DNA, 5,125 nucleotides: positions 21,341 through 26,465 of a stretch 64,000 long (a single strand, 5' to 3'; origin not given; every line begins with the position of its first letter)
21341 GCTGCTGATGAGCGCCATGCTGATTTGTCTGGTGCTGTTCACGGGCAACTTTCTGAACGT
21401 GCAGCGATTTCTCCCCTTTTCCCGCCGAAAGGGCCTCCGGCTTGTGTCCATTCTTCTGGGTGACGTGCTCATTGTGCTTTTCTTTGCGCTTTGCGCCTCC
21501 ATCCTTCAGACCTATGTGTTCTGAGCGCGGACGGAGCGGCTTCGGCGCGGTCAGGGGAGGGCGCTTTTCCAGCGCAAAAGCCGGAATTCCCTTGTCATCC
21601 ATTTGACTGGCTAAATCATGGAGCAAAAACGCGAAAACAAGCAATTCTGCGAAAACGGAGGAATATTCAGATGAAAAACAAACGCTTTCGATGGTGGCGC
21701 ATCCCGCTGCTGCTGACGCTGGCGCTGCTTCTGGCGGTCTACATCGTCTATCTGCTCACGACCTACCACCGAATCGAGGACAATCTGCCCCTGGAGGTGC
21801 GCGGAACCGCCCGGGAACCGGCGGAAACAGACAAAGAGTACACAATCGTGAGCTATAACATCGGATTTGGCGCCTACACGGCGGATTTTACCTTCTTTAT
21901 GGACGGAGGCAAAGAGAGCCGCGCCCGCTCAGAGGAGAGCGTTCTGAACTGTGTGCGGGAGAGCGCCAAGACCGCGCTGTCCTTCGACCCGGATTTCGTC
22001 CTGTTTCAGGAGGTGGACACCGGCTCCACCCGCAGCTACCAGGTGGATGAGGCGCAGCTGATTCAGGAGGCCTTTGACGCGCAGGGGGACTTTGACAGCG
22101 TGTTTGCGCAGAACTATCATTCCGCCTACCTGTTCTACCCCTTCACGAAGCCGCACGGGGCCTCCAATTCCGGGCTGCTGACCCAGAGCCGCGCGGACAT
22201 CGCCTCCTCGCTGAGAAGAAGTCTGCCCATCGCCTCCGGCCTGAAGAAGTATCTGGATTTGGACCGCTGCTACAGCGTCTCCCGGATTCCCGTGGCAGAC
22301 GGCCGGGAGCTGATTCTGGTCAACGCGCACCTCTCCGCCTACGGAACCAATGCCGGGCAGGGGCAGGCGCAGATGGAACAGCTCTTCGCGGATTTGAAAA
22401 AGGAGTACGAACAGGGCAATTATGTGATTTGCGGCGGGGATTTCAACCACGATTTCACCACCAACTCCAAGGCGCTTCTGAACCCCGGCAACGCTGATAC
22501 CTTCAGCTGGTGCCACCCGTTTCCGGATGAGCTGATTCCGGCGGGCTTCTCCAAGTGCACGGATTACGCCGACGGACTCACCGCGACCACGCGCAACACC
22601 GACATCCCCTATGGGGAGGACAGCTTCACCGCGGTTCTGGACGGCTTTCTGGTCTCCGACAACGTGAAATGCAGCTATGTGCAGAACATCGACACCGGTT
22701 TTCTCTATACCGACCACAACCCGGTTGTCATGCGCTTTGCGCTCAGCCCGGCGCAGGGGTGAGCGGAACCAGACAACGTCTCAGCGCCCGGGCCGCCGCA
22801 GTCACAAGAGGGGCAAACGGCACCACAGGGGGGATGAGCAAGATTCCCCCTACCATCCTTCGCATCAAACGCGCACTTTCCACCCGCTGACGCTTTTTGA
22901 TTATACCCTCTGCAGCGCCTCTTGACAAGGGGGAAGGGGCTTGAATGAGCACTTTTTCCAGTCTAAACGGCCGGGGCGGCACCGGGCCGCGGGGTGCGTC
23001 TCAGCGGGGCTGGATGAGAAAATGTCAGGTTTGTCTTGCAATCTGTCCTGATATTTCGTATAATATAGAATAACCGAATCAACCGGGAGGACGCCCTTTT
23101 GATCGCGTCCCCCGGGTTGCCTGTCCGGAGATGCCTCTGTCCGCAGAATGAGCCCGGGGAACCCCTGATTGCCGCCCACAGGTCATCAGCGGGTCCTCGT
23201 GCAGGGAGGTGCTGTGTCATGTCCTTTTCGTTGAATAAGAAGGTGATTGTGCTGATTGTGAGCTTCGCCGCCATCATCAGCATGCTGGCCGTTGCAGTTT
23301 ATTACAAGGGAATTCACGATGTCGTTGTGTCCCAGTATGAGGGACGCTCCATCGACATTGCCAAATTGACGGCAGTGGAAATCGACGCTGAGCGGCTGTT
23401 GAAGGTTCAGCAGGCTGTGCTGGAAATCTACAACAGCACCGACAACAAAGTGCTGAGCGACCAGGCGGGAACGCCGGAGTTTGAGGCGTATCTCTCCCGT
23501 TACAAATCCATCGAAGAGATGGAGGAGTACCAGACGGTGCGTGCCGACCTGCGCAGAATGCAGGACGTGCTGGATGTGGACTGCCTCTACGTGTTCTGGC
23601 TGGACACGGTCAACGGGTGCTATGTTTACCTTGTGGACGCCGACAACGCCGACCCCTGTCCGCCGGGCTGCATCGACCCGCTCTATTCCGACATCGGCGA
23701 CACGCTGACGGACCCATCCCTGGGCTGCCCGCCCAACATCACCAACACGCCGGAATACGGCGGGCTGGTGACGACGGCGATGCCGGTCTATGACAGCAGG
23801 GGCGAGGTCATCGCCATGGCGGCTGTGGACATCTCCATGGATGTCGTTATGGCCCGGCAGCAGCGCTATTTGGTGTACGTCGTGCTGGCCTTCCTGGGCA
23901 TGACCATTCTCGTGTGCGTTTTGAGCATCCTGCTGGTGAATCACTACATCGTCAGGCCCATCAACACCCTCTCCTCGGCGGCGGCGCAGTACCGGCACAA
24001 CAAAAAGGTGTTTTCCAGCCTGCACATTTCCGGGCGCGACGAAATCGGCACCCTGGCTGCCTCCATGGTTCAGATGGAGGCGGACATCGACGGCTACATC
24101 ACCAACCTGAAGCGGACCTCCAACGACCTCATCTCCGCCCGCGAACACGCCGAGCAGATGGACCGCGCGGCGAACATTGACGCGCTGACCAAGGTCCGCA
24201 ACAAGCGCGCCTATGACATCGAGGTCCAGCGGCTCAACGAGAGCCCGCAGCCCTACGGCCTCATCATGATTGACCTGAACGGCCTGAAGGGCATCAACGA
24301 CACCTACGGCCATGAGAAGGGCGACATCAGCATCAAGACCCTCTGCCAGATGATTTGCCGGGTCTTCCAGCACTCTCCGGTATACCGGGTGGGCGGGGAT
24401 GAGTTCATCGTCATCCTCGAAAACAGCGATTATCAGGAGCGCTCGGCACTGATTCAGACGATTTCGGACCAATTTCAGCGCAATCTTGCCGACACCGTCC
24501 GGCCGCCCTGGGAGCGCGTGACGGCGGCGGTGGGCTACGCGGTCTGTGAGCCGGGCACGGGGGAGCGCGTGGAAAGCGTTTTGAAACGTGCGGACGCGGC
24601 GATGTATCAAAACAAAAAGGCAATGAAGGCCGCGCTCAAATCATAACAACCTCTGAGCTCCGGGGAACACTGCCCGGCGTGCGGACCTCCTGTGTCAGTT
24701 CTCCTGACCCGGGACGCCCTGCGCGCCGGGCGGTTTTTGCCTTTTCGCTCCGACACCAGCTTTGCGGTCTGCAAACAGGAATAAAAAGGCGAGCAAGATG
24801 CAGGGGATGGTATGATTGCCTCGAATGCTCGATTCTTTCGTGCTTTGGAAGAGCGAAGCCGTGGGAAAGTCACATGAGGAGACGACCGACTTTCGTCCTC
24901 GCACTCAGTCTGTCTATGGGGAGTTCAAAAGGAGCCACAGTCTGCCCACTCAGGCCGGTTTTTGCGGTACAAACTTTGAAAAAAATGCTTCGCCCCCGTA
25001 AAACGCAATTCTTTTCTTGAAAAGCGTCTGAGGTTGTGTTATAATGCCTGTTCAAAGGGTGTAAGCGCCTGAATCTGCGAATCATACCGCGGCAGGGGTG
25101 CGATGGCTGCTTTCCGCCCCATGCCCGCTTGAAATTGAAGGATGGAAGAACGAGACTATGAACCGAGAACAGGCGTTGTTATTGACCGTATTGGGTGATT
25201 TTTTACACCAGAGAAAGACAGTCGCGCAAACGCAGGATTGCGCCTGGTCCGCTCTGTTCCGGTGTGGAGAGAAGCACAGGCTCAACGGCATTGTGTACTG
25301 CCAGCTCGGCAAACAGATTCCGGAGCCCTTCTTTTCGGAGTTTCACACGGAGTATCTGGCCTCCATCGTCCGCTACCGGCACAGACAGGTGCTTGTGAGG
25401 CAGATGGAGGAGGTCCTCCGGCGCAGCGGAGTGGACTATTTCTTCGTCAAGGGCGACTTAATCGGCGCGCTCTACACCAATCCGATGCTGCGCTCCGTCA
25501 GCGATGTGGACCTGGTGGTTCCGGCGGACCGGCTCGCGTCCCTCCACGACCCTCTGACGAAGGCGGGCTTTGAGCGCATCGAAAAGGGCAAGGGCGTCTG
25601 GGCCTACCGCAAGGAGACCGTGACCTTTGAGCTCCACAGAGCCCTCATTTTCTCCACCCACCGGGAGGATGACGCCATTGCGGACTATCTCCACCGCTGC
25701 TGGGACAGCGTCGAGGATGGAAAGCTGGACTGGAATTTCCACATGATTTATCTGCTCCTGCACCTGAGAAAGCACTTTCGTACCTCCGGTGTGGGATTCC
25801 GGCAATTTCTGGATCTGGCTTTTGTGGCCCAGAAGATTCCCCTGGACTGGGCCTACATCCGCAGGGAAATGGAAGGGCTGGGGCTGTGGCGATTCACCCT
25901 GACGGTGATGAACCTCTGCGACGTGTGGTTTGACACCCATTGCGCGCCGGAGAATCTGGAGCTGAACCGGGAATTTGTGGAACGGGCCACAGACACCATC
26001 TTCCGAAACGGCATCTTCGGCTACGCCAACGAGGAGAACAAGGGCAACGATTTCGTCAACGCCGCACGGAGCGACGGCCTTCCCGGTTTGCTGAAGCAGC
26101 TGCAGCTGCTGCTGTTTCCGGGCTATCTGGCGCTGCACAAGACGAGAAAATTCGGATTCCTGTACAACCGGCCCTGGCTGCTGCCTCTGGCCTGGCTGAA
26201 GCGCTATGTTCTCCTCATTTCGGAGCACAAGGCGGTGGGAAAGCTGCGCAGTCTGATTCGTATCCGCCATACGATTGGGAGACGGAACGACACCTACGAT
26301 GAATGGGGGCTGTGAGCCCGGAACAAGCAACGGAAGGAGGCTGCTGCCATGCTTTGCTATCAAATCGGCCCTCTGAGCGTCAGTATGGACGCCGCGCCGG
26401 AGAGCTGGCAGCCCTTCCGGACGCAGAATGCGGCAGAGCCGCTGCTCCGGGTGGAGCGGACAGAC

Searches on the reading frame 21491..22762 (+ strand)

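Call 5: search_protein_families(library=pfam, proteins=[window:21491-22762:+], max_evalue=0.01)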
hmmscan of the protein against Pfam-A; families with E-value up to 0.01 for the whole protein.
window:21491-22762:+ (423 aa): 2 families
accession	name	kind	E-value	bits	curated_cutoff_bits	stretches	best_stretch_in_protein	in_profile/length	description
PF03372.29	Exo_endo_phos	-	3.6e-06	27.3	24.5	1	121-395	2-209/225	Endonuclease/Exonuclease/phosphatase family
PF22669.2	Exo_endo_phos2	-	0.00054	20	27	1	247-325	104-184/288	Endonuclease/Exonuclease/phosphatase family 2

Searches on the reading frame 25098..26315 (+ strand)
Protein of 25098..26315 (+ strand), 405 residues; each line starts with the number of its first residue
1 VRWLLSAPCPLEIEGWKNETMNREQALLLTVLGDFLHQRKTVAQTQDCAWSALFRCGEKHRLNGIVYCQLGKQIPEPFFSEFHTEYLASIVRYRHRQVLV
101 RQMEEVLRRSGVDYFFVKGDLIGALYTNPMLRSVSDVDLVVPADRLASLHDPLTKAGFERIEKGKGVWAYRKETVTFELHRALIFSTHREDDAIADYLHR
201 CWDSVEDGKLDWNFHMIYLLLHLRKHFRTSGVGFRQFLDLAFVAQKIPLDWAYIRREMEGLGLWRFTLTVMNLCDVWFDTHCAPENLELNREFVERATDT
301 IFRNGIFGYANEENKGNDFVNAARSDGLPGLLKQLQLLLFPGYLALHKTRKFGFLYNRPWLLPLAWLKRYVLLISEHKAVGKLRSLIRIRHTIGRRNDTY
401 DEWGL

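Call 5: search_protein_families(library=pfam, proteins=[window:25098-26315:+], max_evalue=0.01)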
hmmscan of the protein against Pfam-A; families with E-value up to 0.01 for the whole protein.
window:25098-26315:+ (405 aa): 1 family
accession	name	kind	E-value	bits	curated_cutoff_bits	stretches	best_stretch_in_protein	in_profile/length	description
PF14907.12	NTP_transf_5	-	3.2e-34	119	31.2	1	49-279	4-249/249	Uncharacterised nucleotidyltransferase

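Call 6: search_protein_families(library=ncbifam, proteins=[window:25098-26315:+], max_evalue=0.01)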
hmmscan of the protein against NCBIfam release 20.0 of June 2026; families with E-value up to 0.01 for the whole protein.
window:25098-26315:+ (405 aa): 0 families

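Call 64: search_protein_families(library=padloc, proteins=[window:25098-26315:+], max_evalue=0.001)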
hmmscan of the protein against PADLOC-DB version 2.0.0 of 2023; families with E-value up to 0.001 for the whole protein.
window:25098-26315:+ (405 aa): 0 families
